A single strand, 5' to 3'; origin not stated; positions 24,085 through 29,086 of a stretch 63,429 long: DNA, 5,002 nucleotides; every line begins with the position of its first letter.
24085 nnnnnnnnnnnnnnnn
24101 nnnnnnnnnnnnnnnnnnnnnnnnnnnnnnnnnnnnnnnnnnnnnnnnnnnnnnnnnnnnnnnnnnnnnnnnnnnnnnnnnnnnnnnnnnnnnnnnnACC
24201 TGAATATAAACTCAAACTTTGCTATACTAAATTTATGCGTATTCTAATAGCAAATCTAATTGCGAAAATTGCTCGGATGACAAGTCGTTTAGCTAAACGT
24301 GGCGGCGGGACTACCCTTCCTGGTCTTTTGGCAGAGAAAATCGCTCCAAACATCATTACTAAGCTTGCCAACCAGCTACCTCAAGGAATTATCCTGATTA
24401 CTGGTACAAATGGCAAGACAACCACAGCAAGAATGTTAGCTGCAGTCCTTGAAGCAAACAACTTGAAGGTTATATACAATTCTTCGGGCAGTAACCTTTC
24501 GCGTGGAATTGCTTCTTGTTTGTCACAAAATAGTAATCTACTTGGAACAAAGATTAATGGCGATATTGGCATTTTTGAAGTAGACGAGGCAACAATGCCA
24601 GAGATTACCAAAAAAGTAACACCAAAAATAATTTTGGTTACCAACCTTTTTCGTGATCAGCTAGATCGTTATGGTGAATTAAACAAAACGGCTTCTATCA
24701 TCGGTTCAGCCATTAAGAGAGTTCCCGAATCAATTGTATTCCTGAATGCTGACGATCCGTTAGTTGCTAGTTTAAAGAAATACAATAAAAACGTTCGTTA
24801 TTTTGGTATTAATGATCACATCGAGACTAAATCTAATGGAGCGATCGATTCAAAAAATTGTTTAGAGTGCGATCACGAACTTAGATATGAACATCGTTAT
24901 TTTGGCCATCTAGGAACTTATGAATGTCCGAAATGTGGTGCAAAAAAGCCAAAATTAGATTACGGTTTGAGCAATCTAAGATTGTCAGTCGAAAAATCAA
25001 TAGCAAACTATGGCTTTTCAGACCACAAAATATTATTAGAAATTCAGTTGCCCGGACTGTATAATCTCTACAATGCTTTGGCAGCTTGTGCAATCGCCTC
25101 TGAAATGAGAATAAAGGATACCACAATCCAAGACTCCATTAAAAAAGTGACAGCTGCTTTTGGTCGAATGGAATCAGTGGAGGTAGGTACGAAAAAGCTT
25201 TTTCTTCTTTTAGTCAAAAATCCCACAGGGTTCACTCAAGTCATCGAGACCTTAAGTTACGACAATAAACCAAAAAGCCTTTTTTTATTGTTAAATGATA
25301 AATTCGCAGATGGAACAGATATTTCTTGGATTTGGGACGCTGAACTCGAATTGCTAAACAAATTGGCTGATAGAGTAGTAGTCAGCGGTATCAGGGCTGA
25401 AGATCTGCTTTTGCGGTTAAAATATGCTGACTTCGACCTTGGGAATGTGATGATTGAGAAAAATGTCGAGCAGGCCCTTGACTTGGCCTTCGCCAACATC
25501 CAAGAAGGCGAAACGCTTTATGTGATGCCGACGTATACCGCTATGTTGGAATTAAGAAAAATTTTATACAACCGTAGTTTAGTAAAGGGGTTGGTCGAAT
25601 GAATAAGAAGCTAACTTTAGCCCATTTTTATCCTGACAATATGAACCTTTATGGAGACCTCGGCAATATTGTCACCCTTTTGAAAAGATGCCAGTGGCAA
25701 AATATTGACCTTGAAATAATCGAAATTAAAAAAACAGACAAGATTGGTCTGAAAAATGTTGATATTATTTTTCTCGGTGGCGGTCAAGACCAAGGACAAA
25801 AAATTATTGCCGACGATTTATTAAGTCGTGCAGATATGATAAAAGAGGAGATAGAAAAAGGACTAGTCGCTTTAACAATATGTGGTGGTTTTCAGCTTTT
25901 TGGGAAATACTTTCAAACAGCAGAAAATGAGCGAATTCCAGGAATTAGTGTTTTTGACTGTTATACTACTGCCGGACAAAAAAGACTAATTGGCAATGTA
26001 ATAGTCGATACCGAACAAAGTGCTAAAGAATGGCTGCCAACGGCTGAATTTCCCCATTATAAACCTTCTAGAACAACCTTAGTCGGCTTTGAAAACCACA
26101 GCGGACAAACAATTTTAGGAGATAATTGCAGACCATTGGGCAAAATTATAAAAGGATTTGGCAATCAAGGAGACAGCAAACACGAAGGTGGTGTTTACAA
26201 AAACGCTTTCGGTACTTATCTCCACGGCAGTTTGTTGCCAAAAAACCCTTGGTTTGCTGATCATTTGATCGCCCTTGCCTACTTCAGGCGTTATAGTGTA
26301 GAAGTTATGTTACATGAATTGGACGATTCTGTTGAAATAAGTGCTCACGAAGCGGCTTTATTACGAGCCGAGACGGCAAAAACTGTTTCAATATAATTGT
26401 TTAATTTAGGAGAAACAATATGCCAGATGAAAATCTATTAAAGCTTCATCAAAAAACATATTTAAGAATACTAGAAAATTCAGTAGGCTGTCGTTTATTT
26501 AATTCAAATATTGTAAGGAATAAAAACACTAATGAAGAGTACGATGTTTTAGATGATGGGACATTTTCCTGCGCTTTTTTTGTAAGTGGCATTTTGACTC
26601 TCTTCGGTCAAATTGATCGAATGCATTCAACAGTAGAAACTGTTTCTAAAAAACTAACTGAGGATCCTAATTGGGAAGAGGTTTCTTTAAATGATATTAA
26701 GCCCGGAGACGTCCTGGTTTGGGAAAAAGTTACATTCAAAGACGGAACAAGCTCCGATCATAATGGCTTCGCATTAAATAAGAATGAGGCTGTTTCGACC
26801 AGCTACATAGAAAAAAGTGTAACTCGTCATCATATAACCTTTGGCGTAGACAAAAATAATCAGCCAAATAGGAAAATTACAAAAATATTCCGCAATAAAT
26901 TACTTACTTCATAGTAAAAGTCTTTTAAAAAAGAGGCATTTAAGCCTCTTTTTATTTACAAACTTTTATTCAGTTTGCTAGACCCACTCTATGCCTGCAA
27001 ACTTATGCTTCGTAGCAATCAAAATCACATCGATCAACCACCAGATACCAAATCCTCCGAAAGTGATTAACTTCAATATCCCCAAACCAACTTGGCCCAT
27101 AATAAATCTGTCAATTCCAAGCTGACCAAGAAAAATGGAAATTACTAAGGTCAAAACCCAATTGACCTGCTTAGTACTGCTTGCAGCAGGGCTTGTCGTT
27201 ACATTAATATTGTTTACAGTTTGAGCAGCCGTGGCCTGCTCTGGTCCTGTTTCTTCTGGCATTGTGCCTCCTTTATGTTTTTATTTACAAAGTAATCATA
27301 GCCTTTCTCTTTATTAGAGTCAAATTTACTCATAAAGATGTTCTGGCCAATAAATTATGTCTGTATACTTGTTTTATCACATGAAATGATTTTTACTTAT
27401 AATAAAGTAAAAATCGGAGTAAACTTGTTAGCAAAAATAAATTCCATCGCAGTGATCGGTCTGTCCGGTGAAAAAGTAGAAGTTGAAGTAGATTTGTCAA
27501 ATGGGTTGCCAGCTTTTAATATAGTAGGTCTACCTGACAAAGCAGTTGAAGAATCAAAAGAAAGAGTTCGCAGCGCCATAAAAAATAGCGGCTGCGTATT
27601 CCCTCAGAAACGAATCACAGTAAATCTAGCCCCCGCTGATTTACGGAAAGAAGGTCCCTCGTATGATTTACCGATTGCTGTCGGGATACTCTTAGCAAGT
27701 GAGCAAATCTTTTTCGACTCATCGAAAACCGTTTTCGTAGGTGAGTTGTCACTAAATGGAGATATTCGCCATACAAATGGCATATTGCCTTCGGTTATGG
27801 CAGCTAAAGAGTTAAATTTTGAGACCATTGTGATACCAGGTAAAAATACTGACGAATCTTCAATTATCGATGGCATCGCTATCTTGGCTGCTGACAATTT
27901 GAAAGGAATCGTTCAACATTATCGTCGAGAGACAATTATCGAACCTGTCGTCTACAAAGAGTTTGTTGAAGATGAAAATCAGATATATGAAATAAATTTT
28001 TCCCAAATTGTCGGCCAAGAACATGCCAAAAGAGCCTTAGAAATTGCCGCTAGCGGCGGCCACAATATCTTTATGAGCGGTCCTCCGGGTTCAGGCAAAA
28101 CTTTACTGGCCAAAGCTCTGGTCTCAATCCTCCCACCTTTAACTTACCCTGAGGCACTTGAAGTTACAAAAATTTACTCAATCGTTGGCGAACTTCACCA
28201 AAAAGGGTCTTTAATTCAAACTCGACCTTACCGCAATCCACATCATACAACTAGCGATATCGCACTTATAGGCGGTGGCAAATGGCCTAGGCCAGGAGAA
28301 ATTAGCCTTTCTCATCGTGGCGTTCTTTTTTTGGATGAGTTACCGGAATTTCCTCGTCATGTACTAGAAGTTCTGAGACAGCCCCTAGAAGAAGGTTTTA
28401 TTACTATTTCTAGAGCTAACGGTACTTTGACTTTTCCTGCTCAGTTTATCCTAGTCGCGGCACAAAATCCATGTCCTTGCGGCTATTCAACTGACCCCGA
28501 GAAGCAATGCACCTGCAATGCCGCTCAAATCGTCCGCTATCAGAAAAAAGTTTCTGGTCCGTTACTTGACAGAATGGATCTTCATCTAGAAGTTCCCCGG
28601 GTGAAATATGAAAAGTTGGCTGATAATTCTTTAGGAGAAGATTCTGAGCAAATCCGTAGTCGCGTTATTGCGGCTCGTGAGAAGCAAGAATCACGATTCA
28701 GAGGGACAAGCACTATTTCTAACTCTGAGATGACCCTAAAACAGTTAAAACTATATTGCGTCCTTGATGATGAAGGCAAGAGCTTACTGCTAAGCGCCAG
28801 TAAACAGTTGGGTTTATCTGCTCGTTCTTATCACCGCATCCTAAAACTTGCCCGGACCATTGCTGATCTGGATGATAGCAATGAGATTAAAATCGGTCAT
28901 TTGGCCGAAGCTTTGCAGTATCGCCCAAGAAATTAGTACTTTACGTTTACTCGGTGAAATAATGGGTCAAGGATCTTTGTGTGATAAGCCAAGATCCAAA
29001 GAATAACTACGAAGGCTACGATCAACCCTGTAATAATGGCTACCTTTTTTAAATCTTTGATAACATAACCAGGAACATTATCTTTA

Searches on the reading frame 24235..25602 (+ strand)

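Call 20: search_protein_families(library=pfam, proteins=[window:24235-25602:+], max_evalue=0.0001)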
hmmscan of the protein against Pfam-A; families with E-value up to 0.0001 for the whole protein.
window:24235-25602:+ (455 aa): 2 families
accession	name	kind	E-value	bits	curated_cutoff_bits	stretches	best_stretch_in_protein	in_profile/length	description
PF08353.15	MurT_C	-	9.1e-35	119.4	25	1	326-437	1-110/110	MurT ligase C-terminal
PF08245.18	Mur_ligase_M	-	2.3e-21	77.1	24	1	55-197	1-152/200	Mur ligase middle domain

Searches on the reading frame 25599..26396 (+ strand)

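Call 21: search_protein_families(library=pfam, proteins=[window:25599-26396:+], max_evalue=0.0001)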
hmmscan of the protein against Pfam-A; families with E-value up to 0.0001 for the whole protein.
window:25599-26396:+ (265 aa): 1 family
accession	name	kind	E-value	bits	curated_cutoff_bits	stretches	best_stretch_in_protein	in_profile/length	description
PF07685.20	GATase_3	-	2.6e-38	132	27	1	7-216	2-195/196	CobB/CobQ-like glutamine amidotransferase domain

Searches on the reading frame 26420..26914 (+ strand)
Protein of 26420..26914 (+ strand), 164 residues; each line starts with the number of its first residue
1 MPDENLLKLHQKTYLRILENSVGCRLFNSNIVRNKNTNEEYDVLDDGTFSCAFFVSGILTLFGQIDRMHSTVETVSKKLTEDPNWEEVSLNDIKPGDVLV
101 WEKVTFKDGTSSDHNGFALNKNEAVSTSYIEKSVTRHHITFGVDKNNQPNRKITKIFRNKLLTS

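Call 21: search_protein_families(library=pfam, proteins=[window:26420-26914:+], max_evalue=0.0001)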
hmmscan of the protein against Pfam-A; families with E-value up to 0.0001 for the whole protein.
window:26420-26914:+ (164 aa): 0 families

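Call 23: search_protein_families(library=pfam, proteins=[window:26420-26914:+], max_evalue=0.01)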
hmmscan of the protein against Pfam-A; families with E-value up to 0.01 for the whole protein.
window:26420-26914:+ (164 aa): 1 family
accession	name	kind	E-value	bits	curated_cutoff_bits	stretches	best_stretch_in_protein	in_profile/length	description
PF05382.19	Amidase_5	-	0.0039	17.5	21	1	73-151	54-130/142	Bacteriophage peptidoglycan hydrolase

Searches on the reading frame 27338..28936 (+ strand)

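Call 21: search_protein_families(library=pfam, proteins=[window:27338-28936:+], max_evalue=0.0001)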
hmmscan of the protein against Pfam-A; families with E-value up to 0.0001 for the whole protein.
window:27338-28936:+ (532 aa): 7 families
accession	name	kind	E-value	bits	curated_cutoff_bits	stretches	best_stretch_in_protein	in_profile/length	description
PF01078.27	Mg_chelatase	-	7.2e-94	313.4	20.3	1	221-426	2-206/207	Magnesium chelatase, subunit ChlI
PF13541.12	ChlI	-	6.7e-51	171.7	27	1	49-170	1-121/121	Subunit ChlI of Mg-chelatase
PF13335.12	Mg_chelatase_C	-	8.6e-32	110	26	1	433-529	1-94/94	Magnesium chelatase, subunit ChlI C-terminal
PF07728.20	AAA_5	-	1.7e-07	31.8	22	1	243-380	1-125/139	AAA domain (dynein-related subfamily)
PF00493.29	MCM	-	4.5e-07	29.7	23.3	0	319-417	114-202/224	MCM P-loop domain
PF05362.19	Lon_C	-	1.7e-06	28.2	21.1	1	33-173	29-175/205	Lon protease (S16) C-terminal proteolytic domain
PF00158.32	Sigma54_activat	-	6e-05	23.2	20.2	0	317-376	84-141/168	Sigma-54 interaction domain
